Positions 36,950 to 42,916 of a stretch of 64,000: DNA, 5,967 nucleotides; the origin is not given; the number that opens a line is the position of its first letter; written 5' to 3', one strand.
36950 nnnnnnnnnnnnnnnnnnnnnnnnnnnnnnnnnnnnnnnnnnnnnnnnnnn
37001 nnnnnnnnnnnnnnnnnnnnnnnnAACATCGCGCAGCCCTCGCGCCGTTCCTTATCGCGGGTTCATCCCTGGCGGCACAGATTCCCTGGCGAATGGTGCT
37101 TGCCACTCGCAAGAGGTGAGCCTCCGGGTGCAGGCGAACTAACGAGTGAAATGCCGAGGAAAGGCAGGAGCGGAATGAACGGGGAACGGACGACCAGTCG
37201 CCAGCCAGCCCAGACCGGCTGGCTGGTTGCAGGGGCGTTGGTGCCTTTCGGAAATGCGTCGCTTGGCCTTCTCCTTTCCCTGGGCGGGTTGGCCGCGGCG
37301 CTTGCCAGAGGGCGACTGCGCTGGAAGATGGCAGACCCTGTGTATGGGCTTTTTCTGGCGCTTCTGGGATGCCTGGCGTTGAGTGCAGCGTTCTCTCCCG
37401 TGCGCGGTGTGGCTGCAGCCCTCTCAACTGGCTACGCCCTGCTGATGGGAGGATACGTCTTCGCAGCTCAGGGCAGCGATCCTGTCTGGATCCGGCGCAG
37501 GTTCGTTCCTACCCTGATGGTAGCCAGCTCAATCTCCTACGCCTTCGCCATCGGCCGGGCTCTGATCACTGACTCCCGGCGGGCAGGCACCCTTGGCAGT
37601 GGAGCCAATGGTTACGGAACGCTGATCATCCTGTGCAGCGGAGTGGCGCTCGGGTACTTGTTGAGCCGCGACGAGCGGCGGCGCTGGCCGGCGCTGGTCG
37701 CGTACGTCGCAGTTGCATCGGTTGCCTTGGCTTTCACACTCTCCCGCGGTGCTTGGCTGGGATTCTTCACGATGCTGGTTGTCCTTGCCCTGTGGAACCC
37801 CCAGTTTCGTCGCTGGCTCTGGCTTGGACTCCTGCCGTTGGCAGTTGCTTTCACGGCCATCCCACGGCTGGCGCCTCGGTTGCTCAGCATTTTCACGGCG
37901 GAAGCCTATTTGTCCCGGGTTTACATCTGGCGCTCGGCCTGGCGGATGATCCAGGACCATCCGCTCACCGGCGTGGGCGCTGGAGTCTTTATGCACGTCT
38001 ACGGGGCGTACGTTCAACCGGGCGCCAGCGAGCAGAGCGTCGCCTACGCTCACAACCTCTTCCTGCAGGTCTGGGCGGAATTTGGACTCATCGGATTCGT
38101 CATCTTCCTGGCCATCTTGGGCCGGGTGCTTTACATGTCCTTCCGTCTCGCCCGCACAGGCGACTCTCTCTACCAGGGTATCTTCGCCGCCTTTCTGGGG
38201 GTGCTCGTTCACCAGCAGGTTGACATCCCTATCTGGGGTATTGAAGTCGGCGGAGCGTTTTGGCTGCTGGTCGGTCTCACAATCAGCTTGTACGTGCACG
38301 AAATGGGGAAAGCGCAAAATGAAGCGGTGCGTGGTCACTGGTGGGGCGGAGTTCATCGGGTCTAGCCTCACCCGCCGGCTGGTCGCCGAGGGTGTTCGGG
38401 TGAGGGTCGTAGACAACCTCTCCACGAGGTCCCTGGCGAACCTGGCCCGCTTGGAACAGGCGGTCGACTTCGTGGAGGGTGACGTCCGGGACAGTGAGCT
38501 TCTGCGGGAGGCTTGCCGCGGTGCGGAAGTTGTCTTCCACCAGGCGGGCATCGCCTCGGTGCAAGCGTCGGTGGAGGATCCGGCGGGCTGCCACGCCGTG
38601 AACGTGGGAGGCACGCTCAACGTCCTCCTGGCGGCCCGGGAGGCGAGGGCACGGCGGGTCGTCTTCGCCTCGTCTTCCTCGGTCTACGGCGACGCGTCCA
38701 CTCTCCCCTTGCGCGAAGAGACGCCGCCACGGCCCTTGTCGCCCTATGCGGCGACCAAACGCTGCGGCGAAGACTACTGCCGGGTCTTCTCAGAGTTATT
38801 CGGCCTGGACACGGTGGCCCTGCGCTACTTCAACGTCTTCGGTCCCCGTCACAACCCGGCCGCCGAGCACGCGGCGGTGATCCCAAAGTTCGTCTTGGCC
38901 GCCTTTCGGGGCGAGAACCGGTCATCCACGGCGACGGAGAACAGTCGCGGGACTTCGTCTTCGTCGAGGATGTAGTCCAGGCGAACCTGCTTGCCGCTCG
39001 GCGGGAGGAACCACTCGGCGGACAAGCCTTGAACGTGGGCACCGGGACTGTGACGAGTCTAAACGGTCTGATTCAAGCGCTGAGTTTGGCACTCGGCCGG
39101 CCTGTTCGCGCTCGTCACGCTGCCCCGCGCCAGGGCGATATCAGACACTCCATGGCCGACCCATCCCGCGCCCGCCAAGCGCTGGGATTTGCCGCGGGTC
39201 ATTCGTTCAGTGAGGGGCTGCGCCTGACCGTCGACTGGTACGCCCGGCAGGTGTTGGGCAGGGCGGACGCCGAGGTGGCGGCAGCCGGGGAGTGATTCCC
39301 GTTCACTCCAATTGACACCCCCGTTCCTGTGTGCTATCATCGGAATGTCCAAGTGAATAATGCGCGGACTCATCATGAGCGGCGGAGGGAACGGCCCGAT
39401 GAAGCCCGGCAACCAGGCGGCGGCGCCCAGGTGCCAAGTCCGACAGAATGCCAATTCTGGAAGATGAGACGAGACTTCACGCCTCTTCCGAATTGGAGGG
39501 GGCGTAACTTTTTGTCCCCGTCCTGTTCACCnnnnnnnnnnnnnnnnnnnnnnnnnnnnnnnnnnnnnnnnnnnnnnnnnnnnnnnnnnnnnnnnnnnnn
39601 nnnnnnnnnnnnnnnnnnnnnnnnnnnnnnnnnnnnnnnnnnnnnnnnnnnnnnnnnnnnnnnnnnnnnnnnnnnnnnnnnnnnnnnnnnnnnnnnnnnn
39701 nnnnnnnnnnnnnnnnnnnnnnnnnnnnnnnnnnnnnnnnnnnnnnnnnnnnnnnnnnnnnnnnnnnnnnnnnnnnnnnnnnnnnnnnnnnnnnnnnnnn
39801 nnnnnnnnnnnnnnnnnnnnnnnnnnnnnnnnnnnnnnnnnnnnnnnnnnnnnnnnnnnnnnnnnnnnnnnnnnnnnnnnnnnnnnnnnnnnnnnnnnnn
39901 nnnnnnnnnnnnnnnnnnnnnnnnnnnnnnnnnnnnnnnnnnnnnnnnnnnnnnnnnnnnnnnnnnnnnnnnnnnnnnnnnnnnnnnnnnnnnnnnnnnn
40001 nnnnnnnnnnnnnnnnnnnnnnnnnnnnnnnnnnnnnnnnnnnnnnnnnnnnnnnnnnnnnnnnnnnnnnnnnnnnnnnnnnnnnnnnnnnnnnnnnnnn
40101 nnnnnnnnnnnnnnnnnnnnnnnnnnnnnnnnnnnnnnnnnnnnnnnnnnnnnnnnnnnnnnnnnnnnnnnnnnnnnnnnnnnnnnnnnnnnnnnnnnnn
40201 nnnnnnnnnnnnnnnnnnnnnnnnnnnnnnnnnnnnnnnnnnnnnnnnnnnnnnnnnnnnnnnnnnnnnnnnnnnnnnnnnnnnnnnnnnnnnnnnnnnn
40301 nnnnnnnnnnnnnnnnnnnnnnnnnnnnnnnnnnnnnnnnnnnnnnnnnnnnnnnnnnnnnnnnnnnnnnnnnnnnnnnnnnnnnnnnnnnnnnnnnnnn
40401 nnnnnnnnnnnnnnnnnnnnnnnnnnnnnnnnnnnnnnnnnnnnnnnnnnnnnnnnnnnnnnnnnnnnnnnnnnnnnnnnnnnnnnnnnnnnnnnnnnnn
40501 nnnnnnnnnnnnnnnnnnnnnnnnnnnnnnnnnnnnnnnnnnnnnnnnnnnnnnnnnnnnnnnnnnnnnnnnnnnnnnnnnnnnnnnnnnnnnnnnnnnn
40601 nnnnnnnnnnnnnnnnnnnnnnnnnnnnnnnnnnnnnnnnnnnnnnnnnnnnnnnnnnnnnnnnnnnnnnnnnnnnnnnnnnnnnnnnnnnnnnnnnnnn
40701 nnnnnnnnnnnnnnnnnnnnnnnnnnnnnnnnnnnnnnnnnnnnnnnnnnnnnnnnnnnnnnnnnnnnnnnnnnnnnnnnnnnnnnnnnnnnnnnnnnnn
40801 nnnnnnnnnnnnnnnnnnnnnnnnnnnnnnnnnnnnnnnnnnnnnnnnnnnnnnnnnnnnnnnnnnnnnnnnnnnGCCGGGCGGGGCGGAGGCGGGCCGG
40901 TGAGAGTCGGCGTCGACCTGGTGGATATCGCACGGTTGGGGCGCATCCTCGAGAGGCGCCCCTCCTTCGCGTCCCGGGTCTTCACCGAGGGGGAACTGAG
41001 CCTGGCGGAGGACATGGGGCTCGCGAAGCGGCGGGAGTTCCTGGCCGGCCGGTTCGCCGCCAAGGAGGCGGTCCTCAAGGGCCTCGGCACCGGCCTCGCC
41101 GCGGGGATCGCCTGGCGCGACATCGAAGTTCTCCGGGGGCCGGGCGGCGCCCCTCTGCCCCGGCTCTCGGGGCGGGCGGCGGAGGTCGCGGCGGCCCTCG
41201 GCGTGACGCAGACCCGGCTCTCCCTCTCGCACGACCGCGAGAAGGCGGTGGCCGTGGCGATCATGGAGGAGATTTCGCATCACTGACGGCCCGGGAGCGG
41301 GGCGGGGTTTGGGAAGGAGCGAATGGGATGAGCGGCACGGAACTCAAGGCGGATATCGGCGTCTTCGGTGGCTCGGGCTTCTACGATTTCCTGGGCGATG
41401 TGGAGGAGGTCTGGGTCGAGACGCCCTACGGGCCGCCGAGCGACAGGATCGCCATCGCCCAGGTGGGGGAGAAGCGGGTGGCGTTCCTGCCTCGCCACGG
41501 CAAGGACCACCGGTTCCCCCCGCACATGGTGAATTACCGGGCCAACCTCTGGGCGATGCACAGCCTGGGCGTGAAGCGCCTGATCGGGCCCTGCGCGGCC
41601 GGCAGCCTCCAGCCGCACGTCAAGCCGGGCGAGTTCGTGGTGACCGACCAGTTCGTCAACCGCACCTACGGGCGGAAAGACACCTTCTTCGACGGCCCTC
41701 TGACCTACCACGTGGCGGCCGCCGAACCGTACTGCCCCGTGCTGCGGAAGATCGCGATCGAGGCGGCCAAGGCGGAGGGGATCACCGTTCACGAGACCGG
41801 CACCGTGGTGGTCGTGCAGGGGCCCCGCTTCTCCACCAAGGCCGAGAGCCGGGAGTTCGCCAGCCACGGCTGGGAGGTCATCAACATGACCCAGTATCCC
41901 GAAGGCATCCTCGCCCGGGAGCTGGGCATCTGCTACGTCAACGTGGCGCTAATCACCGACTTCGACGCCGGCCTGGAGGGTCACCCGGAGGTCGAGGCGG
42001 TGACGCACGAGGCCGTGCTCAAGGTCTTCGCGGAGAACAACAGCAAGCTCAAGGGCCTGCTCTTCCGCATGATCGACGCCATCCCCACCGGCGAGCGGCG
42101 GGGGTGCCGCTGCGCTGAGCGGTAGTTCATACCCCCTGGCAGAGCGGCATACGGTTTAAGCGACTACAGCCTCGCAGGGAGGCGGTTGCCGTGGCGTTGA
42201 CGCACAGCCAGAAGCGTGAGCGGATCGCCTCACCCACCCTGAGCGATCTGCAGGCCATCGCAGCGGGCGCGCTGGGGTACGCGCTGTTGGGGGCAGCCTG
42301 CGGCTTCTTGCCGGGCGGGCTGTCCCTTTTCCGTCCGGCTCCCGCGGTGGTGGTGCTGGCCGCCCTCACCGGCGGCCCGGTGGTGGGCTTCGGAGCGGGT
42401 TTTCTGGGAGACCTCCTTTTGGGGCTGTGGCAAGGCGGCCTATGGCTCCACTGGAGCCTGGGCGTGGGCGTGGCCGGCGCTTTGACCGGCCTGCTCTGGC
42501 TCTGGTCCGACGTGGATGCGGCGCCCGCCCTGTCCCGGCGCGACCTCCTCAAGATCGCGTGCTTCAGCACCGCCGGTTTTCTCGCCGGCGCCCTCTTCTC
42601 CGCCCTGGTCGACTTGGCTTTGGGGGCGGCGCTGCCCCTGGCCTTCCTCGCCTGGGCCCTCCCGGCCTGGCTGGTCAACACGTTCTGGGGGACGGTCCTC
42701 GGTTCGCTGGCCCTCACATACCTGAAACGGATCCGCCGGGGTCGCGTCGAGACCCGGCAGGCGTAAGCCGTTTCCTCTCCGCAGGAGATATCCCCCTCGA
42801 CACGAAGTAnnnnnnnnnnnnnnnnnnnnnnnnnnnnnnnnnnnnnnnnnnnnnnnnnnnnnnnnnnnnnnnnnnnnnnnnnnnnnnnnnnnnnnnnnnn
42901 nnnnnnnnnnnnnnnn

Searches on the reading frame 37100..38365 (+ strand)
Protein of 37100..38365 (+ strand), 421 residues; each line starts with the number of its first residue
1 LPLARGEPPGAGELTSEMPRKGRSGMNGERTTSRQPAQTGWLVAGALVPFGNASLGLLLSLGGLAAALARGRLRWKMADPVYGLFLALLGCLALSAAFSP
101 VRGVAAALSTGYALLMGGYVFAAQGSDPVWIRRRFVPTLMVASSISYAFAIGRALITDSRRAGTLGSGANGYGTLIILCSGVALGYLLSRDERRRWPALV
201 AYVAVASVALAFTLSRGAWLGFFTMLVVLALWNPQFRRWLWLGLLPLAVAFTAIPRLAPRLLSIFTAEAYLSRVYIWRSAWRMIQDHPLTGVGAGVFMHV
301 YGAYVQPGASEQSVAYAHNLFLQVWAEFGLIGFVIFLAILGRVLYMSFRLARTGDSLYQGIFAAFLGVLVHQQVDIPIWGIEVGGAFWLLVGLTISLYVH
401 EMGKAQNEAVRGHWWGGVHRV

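Call 3: search_protein_families(library=pfam, proteins=[window:37100-38365:+], max_evalue=1)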
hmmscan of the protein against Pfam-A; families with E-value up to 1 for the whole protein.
window:37100-38365:+ (421 aa): 4 families
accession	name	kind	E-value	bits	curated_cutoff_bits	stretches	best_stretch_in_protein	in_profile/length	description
PF04932.20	Wzy_C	-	1.3e-23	83.9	31.7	1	202-337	2-149/149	O-Antigen ligase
PF01098.24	FTSW_RODA_SPOVE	-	0.0067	15.9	26.4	1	327-378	262-313/356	Cell cycle protein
PF10493.15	Rod_C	-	0.43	9.4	24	1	239-290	399-449/551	Rough deal protein C-terminal region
PF19029.5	DUF883_C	-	0.91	9.7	27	0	283-295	4-16/30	DUF883 C-terminal glycine zipper region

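Call 75: search_protein_families(library=ncbifam, proteins=[window:37100-38365:+], max_evalue=0.001)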
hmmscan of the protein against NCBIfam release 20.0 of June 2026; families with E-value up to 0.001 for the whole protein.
window:37100-38365:+ (421 aa): 4 families
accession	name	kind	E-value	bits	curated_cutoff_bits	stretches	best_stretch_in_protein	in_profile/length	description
TIGR00947.1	2A73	equivalog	1.8e-17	63.5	366.4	1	201-396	203-421/425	IctB family putative bicarbonate transporter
TIGR03097.1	PEP_O_lig_1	hypoth_equivalog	2.8e-12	46.2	188.1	1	178-387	174-384/408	putative O-glycosylation ligase, exosortase A system-associated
NF058641.1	TfpM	equivalog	6.8e-05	22.1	600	1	175-345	148-309/421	O-linking oligosaccharyltransferase TfpM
NF012031.0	PRK15487.1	equivalog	7.6e-05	21.9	277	1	204-370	196-378/404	O-antigen ligase RfaL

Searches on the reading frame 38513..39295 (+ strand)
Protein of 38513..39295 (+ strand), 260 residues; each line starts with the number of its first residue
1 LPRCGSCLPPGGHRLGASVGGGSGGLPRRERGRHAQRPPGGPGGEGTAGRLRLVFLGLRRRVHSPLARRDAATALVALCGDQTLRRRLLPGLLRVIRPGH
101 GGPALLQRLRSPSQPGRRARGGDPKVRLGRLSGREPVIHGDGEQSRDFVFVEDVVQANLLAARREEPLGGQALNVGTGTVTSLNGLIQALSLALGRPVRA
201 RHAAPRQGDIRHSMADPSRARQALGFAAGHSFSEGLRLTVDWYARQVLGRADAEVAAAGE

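Call 70: search_protein_families(library=pfam, proteins=[window:38513-39295:+], max_evalue=0.00001)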
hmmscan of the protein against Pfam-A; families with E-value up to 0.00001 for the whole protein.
window:38513-39295:+ (260 aa): 2 families
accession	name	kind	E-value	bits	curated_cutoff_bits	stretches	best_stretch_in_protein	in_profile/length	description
PF01370.27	Epimerase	-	7.3e-08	32.6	20.9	1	131-176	194-240/240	NAD dependent epimerase/dehydratase family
PF16363.11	GDP_Man_Dehyd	-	1.4e-07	31.8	27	1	134-237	208-330/332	GDP-mannose 4,6 dehydratase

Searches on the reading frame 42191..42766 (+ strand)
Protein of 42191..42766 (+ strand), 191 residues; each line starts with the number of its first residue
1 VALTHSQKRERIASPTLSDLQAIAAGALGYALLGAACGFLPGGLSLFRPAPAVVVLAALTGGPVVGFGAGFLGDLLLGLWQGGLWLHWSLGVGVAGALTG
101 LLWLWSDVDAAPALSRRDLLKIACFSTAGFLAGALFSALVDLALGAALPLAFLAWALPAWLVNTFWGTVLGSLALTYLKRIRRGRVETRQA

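Call 70: search_protein_families(library=pfam, proteins=[window:42191-42766:+], max_evalue=0.00001)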
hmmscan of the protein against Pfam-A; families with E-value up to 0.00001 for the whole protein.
window:42191-42766:+ (191 aa): 1 family
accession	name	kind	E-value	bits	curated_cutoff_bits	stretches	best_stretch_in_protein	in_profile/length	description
PF07155.17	ECF-ribofla_trS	-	8.8e-10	39.3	26.7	1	22-179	6-171/172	ECF-type riboflavin transporter, S component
